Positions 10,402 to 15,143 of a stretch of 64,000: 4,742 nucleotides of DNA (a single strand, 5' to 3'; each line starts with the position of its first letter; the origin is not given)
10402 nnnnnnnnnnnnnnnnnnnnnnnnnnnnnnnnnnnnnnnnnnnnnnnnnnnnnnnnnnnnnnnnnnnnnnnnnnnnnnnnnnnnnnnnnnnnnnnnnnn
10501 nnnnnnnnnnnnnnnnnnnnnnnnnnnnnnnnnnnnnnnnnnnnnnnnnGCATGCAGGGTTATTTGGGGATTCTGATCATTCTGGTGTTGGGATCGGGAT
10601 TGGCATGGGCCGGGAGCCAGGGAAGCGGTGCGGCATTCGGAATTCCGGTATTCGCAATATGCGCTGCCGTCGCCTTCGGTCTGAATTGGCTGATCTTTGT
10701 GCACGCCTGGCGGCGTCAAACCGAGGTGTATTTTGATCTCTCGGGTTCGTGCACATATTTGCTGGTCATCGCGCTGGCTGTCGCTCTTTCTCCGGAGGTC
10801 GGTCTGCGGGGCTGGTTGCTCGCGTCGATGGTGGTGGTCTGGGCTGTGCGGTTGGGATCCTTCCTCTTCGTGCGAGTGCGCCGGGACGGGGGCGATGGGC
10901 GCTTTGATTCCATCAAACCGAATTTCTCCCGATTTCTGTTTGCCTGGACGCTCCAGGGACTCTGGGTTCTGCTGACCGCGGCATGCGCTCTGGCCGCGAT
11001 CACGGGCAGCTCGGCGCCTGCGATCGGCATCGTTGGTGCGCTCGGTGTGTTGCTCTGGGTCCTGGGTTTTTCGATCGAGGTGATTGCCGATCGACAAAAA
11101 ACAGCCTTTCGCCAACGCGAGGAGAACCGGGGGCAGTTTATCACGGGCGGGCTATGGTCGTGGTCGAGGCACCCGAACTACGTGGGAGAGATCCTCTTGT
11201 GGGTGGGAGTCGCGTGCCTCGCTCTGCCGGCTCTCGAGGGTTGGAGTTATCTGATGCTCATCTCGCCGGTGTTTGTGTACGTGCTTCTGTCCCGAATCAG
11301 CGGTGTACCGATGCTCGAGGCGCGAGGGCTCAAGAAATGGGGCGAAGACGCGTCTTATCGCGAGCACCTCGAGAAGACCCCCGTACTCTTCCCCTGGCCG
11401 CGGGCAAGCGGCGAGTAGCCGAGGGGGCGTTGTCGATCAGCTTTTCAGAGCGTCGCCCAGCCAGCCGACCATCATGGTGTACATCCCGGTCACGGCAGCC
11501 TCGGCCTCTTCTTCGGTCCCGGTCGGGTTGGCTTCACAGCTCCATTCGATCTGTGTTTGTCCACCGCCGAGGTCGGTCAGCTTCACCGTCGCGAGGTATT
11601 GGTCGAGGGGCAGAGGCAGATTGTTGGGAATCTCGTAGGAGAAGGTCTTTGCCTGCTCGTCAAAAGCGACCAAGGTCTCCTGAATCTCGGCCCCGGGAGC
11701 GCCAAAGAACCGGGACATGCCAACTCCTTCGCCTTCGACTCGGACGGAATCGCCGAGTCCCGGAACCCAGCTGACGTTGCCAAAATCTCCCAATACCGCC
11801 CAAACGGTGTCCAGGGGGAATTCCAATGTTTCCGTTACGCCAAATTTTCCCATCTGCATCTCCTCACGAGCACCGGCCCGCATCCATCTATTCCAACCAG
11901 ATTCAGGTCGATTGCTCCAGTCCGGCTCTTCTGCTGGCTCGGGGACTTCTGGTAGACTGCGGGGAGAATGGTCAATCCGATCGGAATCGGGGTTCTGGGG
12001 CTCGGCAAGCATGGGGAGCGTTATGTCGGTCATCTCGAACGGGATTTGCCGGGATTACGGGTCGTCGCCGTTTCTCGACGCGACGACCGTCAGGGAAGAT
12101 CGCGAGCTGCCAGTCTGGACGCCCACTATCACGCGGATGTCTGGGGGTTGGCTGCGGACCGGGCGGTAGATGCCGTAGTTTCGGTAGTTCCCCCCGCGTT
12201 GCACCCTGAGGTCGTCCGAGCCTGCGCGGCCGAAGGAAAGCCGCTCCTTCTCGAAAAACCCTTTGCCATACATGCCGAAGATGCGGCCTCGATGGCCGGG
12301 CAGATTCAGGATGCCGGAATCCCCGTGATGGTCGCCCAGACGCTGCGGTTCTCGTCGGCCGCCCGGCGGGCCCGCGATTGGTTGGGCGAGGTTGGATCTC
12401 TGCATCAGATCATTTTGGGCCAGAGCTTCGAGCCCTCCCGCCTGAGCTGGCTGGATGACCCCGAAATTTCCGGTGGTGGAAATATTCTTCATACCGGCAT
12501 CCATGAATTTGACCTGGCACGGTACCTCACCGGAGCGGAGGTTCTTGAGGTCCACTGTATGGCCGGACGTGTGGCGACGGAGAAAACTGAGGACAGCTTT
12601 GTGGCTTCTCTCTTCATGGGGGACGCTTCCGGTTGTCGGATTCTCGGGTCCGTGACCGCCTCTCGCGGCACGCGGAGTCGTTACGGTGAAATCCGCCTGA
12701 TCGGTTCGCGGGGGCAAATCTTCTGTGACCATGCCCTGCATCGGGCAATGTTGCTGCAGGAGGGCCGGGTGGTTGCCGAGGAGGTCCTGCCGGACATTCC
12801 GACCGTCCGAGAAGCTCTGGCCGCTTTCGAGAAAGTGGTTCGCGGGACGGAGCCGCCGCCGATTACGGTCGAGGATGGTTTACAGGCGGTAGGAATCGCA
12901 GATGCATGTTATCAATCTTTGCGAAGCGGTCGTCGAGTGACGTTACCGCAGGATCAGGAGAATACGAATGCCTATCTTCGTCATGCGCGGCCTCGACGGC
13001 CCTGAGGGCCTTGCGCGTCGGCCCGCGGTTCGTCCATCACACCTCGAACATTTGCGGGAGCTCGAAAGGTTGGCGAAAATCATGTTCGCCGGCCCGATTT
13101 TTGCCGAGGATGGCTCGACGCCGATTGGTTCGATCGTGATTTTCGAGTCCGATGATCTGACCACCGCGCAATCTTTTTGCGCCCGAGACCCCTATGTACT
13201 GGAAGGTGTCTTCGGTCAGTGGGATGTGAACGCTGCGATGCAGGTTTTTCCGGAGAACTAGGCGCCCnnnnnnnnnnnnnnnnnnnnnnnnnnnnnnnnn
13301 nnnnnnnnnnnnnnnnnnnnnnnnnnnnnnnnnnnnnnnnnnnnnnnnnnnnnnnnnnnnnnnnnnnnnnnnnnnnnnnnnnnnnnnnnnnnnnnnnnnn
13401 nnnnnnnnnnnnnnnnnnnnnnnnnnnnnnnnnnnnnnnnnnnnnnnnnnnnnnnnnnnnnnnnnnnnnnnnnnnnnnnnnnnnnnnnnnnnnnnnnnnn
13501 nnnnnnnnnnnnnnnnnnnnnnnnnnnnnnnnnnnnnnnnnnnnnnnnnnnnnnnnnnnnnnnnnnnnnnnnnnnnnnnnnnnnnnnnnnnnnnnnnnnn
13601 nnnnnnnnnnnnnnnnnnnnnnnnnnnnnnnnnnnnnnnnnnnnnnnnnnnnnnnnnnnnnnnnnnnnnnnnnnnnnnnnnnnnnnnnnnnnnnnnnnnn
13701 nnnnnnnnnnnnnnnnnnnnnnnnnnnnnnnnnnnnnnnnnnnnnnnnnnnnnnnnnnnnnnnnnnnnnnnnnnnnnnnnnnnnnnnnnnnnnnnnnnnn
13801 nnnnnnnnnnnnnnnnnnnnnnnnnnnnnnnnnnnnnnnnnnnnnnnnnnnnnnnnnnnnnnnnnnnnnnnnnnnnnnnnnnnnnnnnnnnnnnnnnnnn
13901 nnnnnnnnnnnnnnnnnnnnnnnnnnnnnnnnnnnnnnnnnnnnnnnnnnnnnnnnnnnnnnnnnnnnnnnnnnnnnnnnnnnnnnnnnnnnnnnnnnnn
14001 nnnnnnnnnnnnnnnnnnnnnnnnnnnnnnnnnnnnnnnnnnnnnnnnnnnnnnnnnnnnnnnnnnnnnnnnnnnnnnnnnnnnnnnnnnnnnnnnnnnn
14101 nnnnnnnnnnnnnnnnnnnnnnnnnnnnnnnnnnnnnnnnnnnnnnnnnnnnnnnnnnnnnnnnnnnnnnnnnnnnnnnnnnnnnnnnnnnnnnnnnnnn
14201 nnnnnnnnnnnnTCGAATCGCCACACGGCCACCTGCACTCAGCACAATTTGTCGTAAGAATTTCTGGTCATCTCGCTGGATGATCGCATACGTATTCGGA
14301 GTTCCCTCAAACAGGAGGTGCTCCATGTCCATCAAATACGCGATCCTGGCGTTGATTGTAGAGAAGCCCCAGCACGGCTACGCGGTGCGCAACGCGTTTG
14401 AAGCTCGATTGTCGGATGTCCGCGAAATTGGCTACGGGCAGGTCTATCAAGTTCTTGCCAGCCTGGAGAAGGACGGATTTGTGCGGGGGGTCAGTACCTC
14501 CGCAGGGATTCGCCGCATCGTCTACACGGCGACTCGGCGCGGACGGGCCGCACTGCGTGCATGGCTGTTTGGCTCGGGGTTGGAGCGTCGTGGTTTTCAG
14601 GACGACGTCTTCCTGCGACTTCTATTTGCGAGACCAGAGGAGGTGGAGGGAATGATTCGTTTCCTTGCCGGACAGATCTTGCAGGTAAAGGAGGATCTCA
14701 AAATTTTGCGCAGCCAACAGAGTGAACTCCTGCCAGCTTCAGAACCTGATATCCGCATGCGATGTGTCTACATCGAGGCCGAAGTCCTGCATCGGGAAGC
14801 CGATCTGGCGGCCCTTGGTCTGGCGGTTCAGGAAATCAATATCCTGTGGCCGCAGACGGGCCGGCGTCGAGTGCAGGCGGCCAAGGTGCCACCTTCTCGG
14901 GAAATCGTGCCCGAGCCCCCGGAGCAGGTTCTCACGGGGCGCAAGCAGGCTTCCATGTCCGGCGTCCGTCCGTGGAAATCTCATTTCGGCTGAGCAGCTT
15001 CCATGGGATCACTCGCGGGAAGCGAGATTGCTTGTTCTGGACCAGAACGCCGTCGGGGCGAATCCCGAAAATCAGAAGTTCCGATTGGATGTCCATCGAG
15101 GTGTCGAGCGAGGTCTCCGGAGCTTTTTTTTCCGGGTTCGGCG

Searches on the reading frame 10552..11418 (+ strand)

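Call 14: search_protein_families(library=pfam, proteins=[window:10552-11418:+], max_evalue=0.001)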
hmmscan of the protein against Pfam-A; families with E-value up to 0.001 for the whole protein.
window:10552-11418:+ (288 aa): 4 families
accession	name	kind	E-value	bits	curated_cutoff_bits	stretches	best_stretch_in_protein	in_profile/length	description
PF06966.17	DUF1295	-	2.3e-56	191.3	20.4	1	50-276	3-235/235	Protein of unknown function (DUF1295)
PF02544.21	Steroid_dh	-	1.4e-07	32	22.6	1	163-237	43-116/150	3-oxo-5-alpha-steroid 4-dehydrogenase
PF04140.19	ICMT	-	3e-06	28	24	1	193-249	32-86/95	Isoprenylcysteine carboxyl methyltransferase (ICMT) family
PF04191.18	PEMT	-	0.00024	21.9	25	0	186-244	35-87/105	Phospholipid methyltransferase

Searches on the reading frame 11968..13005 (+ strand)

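Call 14: search_protein_families(library=pfam, proteins=[window:11968-13005:+], max_evalue=0.001)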
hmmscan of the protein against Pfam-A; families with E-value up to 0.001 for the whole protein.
window:11968-13005:+ (345 aa): 4 families
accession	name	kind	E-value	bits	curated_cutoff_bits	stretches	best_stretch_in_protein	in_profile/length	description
PF02894.22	GFO_IDH_MocA_C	-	5.2e-18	66.1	22.9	1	139-326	9-218/218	Oxidoreductase family, C-terminal alpha/beta domain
PF01408.29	GFO_IDH_MocA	-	2.8e-17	64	24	1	6-123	2-119/120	Oxidoreductase family, NAD-binding Rossmann fold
PF22725.1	GFO_IDH_MocA_C3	-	1.7e-15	57.5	27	1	138-251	12-123/124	GFO/IDH/MocA C-terminal domain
PF03435.24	Sacchrp_dh_NADP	-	7e-05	23.6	25.1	1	7-119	1-127/129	Saccharopine dehydrogenase NADP binding domain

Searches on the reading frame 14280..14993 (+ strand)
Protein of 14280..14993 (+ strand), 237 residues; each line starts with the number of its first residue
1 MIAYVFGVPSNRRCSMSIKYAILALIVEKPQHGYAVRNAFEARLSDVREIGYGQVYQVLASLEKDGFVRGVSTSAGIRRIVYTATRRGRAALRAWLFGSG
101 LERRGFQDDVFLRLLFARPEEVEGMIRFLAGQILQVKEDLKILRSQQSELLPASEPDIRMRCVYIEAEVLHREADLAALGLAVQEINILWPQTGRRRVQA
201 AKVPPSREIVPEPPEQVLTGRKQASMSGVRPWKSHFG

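Call 14: search_protein_families(library=pfam, proteins=[window:14280-14993:+], max_evalue=0.001)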
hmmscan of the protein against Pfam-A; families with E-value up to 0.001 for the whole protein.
window:14280-14993:+ (237 aa): 1 family
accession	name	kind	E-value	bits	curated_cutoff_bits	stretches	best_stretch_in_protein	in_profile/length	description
PF03551.20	PadR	-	8.4e-16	58.2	27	1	22-93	1-74/75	Transcriptional regulator PadR-like family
